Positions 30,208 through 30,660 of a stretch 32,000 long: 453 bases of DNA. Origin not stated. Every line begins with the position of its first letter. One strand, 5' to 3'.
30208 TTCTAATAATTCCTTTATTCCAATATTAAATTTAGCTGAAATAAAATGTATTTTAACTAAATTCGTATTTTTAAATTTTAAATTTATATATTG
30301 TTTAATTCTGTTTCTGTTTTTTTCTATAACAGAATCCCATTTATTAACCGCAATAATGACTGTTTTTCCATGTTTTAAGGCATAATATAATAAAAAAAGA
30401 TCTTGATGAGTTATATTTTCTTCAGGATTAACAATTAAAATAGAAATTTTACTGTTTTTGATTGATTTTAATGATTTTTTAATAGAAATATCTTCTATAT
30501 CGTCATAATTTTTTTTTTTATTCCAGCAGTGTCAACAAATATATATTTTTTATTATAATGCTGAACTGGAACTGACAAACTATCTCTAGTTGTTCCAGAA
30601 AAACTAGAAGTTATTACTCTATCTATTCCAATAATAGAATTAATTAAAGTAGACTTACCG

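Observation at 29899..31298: Essential GTPase gene der is broken only by a 1-nt frameshift in an A11 tract, a candidate for rescue by transcriptional slippage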

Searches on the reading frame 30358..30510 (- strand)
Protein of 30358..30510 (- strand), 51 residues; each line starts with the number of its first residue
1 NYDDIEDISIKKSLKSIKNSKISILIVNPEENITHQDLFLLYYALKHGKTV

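Call 31: find_related_loci(query=A1, collection=metagenome_contigs, flank=5000)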
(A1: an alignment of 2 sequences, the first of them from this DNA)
Query A1 (51 aa) in metagenome_contigs; peptide patterns used: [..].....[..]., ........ (x = any residue, [..] = any of these).
600 stretches matched a pattern, but none encodes a relative of the query by tblastn (E <= 1e-3).
